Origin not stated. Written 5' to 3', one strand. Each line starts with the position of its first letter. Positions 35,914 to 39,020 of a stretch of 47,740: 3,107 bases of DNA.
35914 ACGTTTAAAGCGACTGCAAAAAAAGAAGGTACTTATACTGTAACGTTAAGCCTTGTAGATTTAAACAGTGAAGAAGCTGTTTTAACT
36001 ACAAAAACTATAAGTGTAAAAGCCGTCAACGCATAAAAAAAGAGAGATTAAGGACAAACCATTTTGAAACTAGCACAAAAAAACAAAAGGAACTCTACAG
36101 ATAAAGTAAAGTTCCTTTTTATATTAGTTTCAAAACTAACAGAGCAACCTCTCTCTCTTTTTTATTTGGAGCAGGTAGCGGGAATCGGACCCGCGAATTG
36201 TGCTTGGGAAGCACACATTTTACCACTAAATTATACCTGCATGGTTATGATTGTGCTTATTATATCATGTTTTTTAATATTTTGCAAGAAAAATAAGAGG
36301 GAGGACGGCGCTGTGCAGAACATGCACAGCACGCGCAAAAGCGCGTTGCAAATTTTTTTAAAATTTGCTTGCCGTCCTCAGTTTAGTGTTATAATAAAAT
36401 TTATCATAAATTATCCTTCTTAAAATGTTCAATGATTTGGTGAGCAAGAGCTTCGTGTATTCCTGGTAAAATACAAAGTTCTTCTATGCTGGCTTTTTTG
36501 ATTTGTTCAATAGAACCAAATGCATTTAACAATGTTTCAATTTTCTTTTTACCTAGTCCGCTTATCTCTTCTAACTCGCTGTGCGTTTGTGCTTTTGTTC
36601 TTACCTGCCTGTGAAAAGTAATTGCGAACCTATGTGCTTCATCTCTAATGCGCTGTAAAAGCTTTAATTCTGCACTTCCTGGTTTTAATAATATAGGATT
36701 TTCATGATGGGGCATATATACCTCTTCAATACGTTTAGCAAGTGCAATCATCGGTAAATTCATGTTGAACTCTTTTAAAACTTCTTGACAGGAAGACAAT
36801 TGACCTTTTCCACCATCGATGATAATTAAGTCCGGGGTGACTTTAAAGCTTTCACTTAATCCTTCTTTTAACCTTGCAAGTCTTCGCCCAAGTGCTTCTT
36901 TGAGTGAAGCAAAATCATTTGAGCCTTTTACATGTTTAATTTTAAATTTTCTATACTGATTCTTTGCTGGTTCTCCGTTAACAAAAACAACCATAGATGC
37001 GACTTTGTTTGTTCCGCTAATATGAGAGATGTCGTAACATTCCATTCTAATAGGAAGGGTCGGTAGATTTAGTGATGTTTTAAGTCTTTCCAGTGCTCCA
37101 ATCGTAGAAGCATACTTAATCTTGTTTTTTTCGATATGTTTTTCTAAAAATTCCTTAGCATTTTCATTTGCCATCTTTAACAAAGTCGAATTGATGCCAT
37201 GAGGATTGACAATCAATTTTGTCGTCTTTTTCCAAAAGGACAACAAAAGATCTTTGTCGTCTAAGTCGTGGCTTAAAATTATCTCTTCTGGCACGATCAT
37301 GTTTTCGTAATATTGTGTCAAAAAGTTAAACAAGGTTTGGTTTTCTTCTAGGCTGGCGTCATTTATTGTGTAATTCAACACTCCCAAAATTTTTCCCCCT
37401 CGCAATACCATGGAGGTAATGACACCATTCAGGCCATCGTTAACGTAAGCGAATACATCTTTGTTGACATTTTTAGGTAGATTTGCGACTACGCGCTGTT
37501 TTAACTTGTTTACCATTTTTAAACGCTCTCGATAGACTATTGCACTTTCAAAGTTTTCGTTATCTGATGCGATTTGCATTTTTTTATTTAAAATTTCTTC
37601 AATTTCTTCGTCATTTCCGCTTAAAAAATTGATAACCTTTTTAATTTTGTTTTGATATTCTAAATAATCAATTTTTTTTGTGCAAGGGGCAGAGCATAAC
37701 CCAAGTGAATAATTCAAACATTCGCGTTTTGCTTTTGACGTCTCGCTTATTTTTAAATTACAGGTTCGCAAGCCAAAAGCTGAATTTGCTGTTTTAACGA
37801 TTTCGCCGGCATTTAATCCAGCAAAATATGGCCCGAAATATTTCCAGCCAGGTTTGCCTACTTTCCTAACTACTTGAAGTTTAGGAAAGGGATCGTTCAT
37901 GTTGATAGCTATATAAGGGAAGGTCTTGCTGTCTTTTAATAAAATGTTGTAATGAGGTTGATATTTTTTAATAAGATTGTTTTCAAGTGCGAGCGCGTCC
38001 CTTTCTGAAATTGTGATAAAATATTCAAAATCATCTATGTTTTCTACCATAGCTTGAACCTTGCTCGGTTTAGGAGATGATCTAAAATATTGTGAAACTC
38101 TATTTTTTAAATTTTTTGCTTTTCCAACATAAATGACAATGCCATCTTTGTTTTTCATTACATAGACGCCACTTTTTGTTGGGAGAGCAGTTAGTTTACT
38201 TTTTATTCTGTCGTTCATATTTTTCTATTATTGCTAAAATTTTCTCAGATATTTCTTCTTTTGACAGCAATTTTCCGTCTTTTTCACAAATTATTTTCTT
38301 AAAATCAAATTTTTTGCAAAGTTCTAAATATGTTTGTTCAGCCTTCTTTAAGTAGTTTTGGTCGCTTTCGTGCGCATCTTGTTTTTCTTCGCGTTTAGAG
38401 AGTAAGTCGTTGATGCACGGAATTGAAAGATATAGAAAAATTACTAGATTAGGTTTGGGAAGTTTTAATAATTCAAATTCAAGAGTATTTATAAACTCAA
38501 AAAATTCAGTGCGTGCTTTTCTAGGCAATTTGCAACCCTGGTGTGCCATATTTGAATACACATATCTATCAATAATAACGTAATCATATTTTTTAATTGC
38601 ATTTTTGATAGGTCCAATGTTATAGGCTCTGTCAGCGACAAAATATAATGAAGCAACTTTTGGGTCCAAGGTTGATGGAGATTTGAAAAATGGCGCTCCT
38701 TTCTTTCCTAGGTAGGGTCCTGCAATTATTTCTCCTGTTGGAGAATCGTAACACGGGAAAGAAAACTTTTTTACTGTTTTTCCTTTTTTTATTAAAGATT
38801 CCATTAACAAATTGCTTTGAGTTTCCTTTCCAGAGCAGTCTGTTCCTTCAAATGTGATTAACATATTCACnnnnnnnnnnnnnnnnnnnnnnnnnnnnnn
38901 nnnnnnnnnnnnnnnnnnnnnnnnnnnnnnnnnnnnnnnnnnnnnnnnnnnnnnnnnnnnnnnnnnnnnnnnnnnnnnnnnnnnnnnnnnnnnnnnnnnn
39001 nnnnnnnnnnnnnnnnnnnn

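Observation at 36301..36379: E3: third four-way-junction element, between the uvrC stop and the tRNA-Gly promoter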

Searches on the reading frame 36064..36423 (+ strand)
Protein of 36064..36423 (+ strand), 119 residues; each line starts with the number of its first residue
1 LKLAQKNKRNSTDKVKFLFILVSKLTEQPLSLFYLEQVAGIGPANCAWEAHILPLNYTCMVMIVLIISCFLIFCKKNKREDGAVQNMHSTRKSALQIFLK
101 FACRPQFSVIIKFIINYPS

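Call 12: search_protein_families(library=pfam, proteins=[window:36064-36423:+])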
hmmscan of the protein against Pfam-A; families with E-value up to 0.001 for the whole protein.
window:36064-36423:+ (119 aa): 0 families

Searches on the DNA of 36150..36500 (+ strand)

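Call 13: search_rna_families(source=window, start=36150, end=36500, threshold=evalue, max_evalue=10)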
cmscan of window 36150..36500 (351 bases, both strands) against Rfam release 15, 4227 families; matches with E-value up to 10: 6.
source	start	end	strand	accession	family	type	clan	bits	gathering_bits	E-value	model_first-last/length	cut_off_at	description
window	36170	36240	-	RF00005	tRNA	Gene; tRNA;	CL00001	66.3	29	1.8e-14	1-71/71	no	tRNA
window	36169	36240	+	RF04354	Plastid-ycf2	Cis-reg;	-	26.6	65.7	0.0017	1-75/75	no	Plastid-ycf2 5UTR RNA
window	36314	36363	+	RF03168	c-di-GMP-I-UAU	Cis-reg; riboswitch;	CL00126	13.6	65.9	3.2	1-81/81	no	c-di-GMP-I-UAU riboswitch aptamer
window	36295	36367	+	RF02621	BSnc120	Gene; sRNA;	-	12.9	114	8.7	1-88/88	no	Brucella sRNA 120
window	36178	36352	+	RF01889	lincRNA-p21_1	Gene; lncRNA;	-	12.6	75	5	1-174/174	no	LincRNA-p21 conserved region 1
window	36150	36227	-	RF04321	tmRNA_permuted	Gene;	-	10.2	47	5.5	1-80/213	3'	permuted transfer-messenger RNA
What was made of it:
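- On tRNA / tRNA-like: The Rfam tRNA model gives no hit on E3 at E <= 10 (call 13).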

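Call 73: search_dna_similar(query=window:36281-36399:+, collection=plasmids, mode=distant, max_evalue=0.01, max_rows=10)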
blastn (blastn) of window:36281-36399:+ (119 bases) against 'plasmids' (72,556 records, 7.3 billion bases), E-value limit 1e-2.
No match.

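Call 74: search_dna_similar(query=window:36281-36399:+, collection=phages, mode=distant, max_evalue=0.01, max_rows=10)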
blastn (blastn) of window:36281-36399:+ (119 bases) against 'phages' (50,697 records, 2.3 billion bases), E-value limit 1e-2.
No match.
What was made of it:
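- Tried and rejected: No match in plasmids or phages (calls 73, 74).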

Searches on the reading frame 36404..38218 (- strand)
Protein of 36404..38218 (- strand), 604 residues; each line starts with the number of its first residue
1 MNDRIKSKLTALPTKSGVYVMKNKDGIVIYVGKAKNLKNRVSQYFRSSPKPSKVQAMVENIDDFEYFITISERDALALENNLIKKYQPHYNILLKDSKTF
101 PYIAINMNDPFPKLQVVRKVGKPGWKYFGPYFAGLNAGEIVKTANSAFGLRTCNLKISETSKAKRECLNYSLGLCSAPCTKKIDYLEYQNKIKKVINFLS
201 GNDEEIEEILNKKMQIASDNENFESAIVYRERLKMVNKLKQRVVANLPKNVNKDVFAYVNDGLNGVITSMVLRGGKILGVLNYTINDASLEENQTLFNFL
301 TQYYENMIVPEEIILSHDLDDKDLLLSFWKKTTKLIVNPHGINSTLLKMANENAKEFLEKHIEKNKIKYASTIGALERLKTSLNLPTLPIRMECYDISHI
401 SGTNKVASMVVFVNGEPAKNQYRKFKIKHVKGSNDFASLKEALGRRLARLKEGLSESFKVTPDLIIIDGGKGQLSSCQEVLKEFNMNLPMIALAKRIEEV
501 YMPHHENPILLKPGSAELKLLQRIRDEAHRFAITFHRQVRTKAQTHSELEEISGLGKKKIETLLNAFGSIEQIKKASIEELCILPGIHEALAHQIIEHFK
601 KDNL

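Call 12: search_protein_families(library=pfam, proteins=[window:36404-38218:-])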
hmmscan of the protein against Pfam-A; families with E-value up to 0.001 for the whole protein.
window:36404-38218:- (604 aa): 8 families
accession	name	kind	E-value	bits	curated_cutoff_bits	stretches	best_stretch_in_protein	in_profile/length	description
PF08459.17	UvrC_RNaseH_dom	-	2.1e-54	184.1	22.3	1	381-533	2-159/159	UvrC RNAse H endonuclease domain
PF22920.2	UvrC_RNaseH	-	5.4e-20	71.9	24.3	1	253-361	2-116/116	UvrC Ribonuclease H-like domain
PF01541.30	GIY-YIG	-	2.3e-13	50.7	22.6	1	16-91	2-78/78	GIY-YIG catalytic domain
PF14520.12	HHH_5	-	1.4e-12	48.3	27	1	548-601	3-57/57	Helix-hairpin-helix domain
PF12826.13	HHH_2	-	1.5e-06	28.7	27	1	554-603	10-59/64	Helix-hairpin-helix motif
PF02151.25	UVR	-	2.2e-05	24.5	21.5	1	210-237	7-34/36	UvrB/uvrC motif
PF12836.13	HHH_3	-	3.3e-05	24.3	27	0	574-598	9-33/65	Helix-hairpin-helix motif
PF00633.29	HHH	-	3.6e-05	23.8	24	0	569-597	1-29/30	Helix-hairpin-helix motif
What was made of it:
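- Checked: The uvrC ORF (36404-38218, - strand; Pfam UvrC domains, call 12) ends 24 nt before the element.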

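Call 14: find_related_loci(query=window:36404-38218:-, collection=genome_contigs, flank=3000)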
Query window:36404-38218:- (604 aa) in genome_contigs; peptide patterns used: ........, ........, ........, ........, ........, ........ (x = any residue, [..] = any of these).
260 stretches matched a pattern; 29 encode a relative of the query (tblastn E <= 1e-3); 29 distinct loci.
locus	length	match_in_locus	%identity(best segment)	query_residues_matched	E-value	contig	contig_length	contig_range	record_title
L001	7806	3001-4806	89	1-602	0e+0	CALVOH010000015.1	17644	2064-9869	MAG: uncultured Clostridia bacterium isolate BRZ_FA__bin71 genome assembly, contig: BRZ_FA__NODE_3362_length_17644_cov_4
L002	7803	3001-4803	77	1-601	0e+0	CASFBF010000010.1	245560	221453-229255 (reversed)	uncultured Firmicutes bacterium isolate SI.B26.metabat-bins.1 genome assembly, contig: SI.B26.metabat-bins.1.fa_k141_371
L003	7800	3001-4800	71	1-599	0e+0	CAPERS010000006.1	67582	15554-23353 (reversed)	MAG TPA_asm: uncultured Eubacteriales bacterium isolate MGBC153948 genome assembly, contig: MGBC153948.6, whole genome s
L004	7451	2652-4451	70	1-599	0e+0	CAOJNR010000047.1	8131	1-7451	MAG TPA_asm: uncultured Clostridia bacterium isolate SRR15730521_bin.4_metawrap_v1.3_MAG genome assembly, contig: NODE.4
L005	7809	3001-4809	68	1-601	0e+0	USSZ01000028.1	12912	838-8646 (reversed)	uncultured Clostridiales bacterium isolate UMGS2054 genome assembly, contig: NODE_529_length_12912_cov_3.766120, whole g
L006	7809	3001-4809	69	1-602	0e+0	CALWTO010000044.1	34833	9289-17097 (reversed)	MAG: uncultured Clostridia bacterium isolate E19__bin314 genome assembly, contig: E19__k127_7473056, whole genome shotgu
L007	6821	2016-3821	67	1-600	0e+0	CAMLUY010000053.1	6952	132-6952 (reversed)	MAG: uncultured Clostridia bacterium isolate ERR4304397_bin.60_MetaWRAP_v1.1_MAG genome assembly, contig: NODE_10004_len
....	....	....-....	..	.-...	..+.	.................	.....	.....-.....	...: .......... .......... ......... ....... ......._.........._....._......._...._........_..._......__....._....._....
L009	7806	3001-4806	68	1-600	0e+0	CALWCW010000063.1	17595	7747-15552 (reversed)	MAG: uncultured Clostridia bacterium isolate E03__bin84 genome assembly, contig: E03__k127_2690751, whole genome shotgun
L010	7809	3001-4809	68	1-602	0e+0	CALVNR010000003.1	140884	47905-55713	MAG: uncultured Clostridia bacterium isolate BRZ_QS__bin44 genome assembly, contig: BRZ_QS__NODE_69_length_140884_cov_20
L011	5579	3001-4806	67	1-600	0e+0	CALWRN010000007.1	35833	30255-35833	MAG: uncultured Clostridia bacterium isolate E21__bin145 genome assembly, contig: E21__k127_7949825, whole genome shotgu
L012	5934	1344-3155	68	1-602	0e+0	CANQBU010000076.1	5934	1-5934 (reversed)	MAG: uncultured Clostridia bacterium isolate Lapin-002__bin27 genome assembly, contig: Lapin-002__NODE_17892_length_5934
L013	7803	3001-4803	67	1-599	0e+0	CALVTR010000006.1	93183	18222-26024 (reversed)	MAG: uncultured Clostridia bacterium isolate BRZ_CD__bin5 genome assembly, contig: BRZ_CD__NODE_287_length_93183_cov_8.9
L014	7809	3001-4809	67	1-601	0e+0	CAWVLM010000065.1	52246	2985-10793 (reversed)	MAG: Clostridia bacterium isolate metabat2_coassembly_bwa.753 MAG genome assembly, contig: k87_3304006, whole genome sho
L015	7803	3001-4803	68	1-601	0e+0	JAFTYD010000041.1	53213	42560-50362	MAG: Clostridia bacterium isolate RGIG4256 Roe_deer_Colon-5__c391300, whole genome shotgun sequence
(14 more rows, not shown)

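Call 25: find_homologous_proteins(query=window:36404-38218:-, max_evalue=1e-100)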
Query window:36404-38218:- (604 aa): 6445 proteins with E <= 1e-100 among 8000 candidates; the best 120 are listed.
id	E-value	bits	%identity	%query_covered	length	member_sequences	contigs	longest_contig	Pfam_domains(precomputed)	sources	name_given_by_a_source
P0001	0.0e+0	1342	100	100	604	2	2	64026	PF12826.14,PF27096.1,PF14520.13,PF02151.26,PF01541.31,PF12836.14,PF22920.3,PF08459.18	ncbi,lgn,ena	-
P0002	0.0e+0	1224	90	100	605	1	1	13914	PF12826.14,PF27096.1,PF14520.13,PF02151.26,PF01541.31,PF12836.14,PF22920.3,PF08459.18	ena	-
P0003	0.0e+0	1222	90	100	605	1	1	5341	PF12826.14,PF27096.1,PF14520.13,PF02151.26,PF01541.31,PF22920.3,PF08459.18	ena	-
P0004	0.0e+0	1221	89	100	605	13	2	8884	PF12826.14,PF27096.1,PF14520.13,PF02151.26,PF01541.31,PF12836.14,PF22920.3,PF08459.18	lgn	-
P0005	0.0e+0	1216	90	100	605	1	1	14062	PF12826.14,PF27096.1,PF14520.13,PF01541.31,PF12836.14,PF22920.3,PF08459.18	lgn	-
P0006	0.0e+0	1215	89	100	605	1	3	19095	PF12826.14,PF27096.1,PF14520.13,PF02151.26,PF01541.31,PF12836.14,PF22920.3,PF08459.18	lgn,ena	-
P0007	0.0e+0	1215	90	100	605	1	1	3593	PF12826.14,PF27096.1,PF14520.13,PF01541.31,PF12836.14,PF22920.3,PF08459.18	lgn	-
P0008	0.0e+0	1213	89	100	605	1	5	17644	PF12826.14,PF27096.1,PF14520.13,PF01541.31,PF12836.14,PF22920.3,PF08459.18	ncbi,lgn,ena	-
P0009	0.0e+0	1106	81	100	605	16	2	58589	PF12826.14,PF27096.1,PF14520.13,PF01541.31,PF12836.14,PF22920.3,PF08459.18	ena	-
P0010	0.0e+0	1103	81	100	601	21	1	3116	PF12826.14,PF27096.1,PF14520.13,PF01541.31,PF22920.3,PF08459.18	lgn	-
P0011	0.0e+0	1064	79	99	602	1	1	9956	PF12826.14,PF27096.1,PF14520.13,PF01541.31,PF22920.3,PF08459.18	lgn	-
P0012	0.0e+0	1062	78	99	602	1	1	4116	PF12826.14,PF27096.1,PF14520.13,PF01541.31,PF22920.3,PF08459.18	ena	-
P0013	0.0e+0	1060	78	100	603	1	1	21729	PF12826.14,PF27096.1,PF14520.13,PF01541.31,PF22920.3,PF08459.18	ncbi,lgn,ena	-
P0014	0.0e+0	1057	78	100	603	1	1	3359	PF12826.14,PF27096.1,PF14520.13,PF01541.31,PF22920.3,PF08459.18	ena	-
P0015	0.0e+0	1046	78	100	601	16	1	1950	PF12826.14,PF27096.1,PF14520.13,PF02151.26,PF01541.31,PF22920.3,PF08459.18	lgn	-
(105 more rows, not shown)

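Call 26: find_encoding_contigs(protein=P0002, flank=10000, max_places=2)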
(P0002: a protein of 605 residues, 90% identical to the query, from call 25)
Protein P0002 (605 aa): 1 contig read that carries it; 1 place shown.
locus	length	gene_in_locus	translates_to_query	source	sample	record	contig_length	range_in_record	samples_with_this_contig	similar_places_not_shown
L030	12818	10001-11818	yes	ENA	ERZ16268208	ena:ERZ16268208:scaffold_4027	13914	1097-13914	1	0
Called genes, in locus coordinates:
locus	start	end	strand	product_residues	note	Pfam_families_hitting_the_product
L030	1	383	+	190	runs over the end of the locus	PF28043:KwaA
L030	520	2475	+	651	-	PF02518:HATPase_c, PF00204:DNA_gyraseB, PF01751:Toprim, PF00986:DNA_gyraseB_C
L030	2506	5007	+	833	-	PF00521:DNA_topoisoIV, PF03989:DNA_gyraseA_C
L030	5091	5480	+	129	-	-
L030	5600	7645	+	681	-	PF00580:UvrD-helicase, PF13245:AAA_19 (weak), PF01443:Viral_helicase1 (weak), PF13538:UvrD_C_2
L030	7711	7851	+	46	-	-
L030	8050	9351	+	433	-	PF13393:tRNA-synt_His, PF00587:tRNA-synt_2b, PF03129:HGTP_anticodon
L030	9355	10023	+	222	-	PF01712:dNK, PF02223:Thymidylate_kin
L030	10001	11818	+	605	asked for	PF01541:GIY-YIG, PF27096:UvrC_M, PF02151:UVR (weak), PF12836:HHH_3 (faint), PF22920:UvrC_RNaseH, PF08459:UvrC_RNaseH_dom, PF12826:HHH_2 (weak), PF14520:HHH_5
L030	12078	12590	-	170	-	-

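Call 27: find_encoding_contigs(protein=P0005, flank=10000, max_places=2)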
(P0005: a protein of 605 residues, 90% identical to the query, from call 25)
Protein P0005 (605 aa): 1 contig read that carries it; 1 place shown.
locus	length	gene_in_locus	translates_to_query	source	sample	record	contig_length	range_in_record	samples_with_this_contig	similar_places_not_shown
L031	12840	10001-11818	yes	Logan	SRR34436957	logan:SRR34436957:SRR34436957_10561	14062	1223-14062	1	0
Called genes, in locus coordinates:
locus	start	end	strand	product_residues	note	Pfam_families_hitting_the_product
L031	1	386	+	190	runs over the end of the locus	PF28043:KwaA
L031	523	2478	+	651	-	PF02518:HATPase_c, PF00204:DNA_gyraseB, PF01751:Toprim, PF00986:DNA_gyraseB_C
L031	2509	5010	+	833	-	PF00521:DNA_topoisoIV, PF03989:DNA_gyraseA_C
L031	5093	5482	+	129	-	-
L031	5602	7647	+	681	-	PF00580:UvrD-helicase, PF13245:AAA_19 (weak), PF01443:Viral_helicase1 (weak), PF13538:UvrD_C_2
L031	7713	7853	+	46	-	-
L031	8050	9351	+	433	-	PF13393:tRNA-synt_His, PF00587:tRNA-synt_2b, PF03129:HGTP_anticodon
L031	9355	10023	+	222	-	PF01712:dNK, PF02223:Thymidylate_kin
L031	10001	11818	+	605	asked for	PF01541:GIY-YIG, PF27096:UvrC_M, PF12836:HHH_3 (faint), PF22920:UvrC_RNaseH, PF08459:UvrC_RNaseH_dom, PF12826:HHH_2 (weak), PF14520:HHH_5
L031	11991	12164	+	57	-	-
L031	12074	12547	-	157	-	-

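Call 28: find_encoding_contigs(protein=P0009, flank=10000, max_places=2)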
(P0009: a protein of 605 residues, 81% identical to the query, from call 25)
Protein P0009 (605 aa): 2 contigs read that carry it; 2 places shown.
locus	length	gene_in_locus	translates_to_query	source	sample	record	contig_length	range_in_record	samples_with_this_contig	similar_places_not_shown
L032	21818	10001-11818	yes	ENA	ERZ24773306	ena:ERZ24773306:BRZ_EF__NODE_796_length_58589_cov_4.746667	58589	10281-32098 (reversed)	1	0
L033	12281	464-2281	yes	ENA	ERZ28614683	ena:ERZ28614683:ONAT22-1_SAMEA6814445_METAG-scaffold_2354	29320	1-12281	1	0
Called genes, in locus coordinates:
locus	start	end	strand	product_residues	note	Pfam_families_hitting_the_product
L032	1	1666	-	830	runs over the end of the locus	PF00521:DNA_topoisoIV, PF03989:DNA_gyraseA_C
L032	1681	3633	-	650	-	PF02518:HATPase_c, PF00204:DNA_gyraseB, PF01751:Toprim, PF00986:DNA_gyraseB_C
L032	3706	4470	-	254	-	PF05987:DUF898 (faint)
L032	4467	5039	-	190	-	PF28043:KwaA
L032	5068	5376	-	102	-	PF01381:HTH_3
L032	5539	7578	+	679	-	PF00580:UvrD-helicase, PF13245:AAA_19 (weak), PF01443:Viral_helicase1 (weak), PF13538:UvrD_C_2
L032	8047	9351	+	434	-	PF13393:tRNA-synt_His, PF00587:tRNA-synt_2b, PF03129:HGTP_anticodon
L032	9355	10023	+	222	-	PF01712:dNK, PF02223:Thymidylate_kin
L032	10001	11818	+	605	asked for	PF01541:GIY-YIG, PF27096:UvrC_M, PF22920:UvrC_RNaseH, PF08459:UvrC_RNaseH_dom, PF12836:HHH_3 (faint), PF12826:HHH_2 (weak), PF14520:HHH_5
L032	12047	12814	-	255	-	-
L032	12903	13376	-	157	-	-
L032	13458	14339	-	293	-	PF04015:DUF362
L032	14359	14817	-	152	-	PF17032:Zn_ribbon_15 (weak), PF12773:DZR (weak), PF13248:Zn_ribbon_3 (weak), PF13240:Zn_Ribbon_1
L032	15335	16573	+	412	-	PF08241:Methyltransf_11, PF13649:Methyltransf_25 (weak)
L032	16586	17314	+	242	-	PF03167:UDG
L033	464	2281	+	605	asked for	PF01541:GIY-YIG, PF27096:UvrC_M, PF22920:UvrC_RNaseH, PF08459:UvrC_RNaseH_dom, PF12836:HHH_3 (faint), PF12826:HHH_2 (weak), PF14520:HHH_5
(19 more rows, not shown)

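Call 35: find_encoding_contigs(protein=P0008, flank=10000, max_places=4)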
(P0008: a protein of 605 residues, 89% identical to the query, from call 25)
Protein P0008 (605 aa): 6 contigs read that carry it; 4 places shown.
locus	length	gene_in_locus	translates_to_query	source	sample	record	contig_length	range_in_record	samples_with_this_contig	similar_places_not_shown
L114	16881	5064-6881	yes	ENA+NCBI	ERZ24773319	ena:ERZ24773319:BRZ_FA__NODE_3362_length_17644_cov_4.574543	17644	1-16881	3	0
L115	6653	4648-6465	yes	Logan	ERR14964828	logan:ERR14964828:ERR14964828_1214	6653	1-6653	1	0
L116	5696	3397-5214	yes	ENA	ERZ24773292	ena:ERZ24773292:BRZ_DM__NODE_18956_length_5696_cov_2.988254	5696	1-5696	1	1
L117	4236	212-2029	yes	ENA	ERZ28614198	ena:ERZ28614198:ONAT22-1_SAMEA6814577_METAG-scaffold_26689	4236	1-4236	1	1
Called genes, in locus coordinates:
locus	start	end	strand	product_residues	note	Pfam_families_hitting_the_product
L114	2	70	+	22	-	?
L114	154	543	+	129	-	-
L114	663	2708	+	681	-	PF00580:UvrD-helicase, PF13245:AAA_19 (weak), PF01443:Viral_helicase1 (weak), PF13538:UvrD_C_2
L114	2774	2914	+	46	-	-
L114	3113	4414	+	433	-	PF13393:tRNA-synt_His, PF00152:tRNA-synt_2 (faint), PF00587:tRNA-synt_2b, PF03129:HGTP_anticodon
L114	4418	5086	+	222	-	PF01712:dNK, PF02223:Thymidylate_kin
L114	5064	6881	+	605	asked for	PF01541:GIY-YIG, PF27096:UvrC_M, PF12836:HHH_3 (faint), PF22920:UvrC_RNaseH, PF08459:UvrC_RNaseH_dom, PF12826:HHH_2 (weak), PF14520:HHH_5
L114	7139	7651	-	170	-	-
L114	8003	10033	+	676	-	PF00580:UvrD-helicase, PF13245:AAA_19 (weak), PF01443:Viral_helicase1 (faint), PF13538:UvrD_C_2 (weak)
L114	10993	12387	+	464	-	PF09851:SHOCT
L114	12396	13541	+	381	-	PF13250:SNIPE, PF10544:T5orf172, PF13455:MUG113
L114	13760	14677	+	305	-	-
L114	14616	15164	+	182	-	PF12671:Amidase_6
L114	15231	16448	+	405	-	PF13365:Trypsin_2, PF00089:Trypsin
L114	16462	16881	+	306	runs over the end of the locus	PF01156:IU_nuc_hydro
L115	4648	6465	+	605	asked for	PF01541:GIY-YIG, PF27096:UvrC_M, PF12836:HHH_3 (faint), PF22920:UvrC_RNaseH, PF08459:UvrC_RNaseH_dom, PF12826:HHH_2 (weak), PF14520:HHH_5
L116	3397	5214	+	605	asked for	PF01541:GIY-YIG, PF27096:UvrC_M, PF12836:HHH_3 (faint), PF22920:UvrC_RNaseH, PF08459:UvrC_RNaseH_dom, PF12826:HHH_2 (weak), PF14520:HHH_5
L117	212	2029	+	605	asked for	PF01541:GIY-YIG, PF27096:UvrC_M, PF12836:HHH_3 (faint), PF22920:UvrC_RNaseH, PF08459:UvrC_RNaseH_dom, PF12826:HHH_2 (weak), PF14520:HHH_5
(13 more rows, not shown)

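Call 36: find_encoding_contigs(protein=P0006, flank=10000, max_places=3)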
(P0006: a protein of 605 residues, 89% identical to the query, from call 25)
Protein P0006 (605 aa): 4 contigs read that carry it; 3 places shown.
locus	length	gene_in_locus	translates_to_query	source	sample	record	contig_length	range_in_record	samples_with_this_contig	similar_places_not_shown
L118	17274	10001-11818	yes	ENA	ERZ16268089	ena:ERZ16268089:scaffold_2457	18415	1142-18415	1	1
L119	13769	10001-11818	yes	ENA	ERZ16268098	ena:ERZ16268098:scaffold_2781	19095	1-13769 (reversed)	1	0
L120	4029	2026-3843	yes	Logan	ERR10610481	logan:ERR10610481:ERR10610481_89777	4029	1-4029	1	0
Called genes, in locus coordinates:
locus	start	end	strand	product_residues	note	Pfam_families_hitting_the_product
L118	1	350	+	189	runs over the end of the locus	PF28043:KwaA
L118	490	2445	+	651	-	PF02518:HATPase_c, PF00204:DNA_gyraseB, PF01751:Toprim, PF00986:DNA_gyraseB_C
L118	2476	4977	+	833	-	PF00521:DNA_topoisoIV, PF03989:DNA_gyraseA_C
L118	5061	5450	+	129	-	-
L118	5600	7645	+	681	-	PF00580:UvrD-helicase, PF13245:AAA_19 (weak), PF01443:Viral_helicase1 (weak), PF13538:UvrD_C_2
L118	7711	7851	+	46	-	-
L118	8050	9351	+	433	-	PF13393:tRNA-synt_His, PF00587:tRNA-synt_2b, PF03129:HGTP_anticodon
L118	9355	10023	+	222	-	PF01712:dNK, PF02223:Thymidylate_kin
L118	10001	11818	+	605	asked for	PF01541:GIY-YIG, PF27096:UvrC_M, PF02151:UVR (weak), PF12836:HHH_3 (faint), PF22920:UvrC_RNaseH, PF08459:UvrC_RNaseH_dom, PF14520:HHH_5, PF12826:HHH_2 (weak)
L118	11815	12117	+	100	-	-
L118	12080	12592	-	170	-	-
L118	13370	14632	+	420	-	-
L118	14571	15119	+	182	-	PF12671:Amidase_6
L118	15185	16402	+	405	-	PF13365:Trypsin_2, PF00089:Trypsin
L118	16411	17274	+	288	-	?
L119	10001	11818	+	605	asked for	PF01541:GIY-YIG, PF27096:UvrC_M, PF02151:UVR (weak), PF12836:HHH_3 (faint), PF22920:UvrC_RNaseH, PF08459:UvrC_RNaseH_dom, PF14520:HHH_5, PF12826:HHH_2 (weak)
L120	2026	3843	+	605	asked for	PF01541:GIY-YIG, PF27096:UvrC_M, PF02151:UVR (weak), PF12836:HHH_3 (faint), PF22920:UvrC_RNaseH, PF08459:UvrC_RNaseH_dom, PF14520:HHH_5, PF12826:HHH_2 (weak)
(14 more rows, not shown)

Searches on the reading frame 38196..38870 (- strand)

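Call 12: search_protein_families(library=pfam, proteins=[window:38196-38870:-])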
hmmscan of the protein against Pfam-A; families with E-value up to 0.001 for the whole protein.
window:38196-38870:- (224 aa): 2 families
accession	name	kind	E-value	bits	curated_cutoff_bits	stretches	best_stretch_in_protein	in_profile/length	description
PF02223.23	Thymidylate_kin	-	5.4e-22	78.8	27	1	7-195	1-172/185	Thymidylate kinase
PF01712.25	dNK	-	2.8e-06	27.7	27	1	93-216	73-199/203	Deoxynucleoside kinase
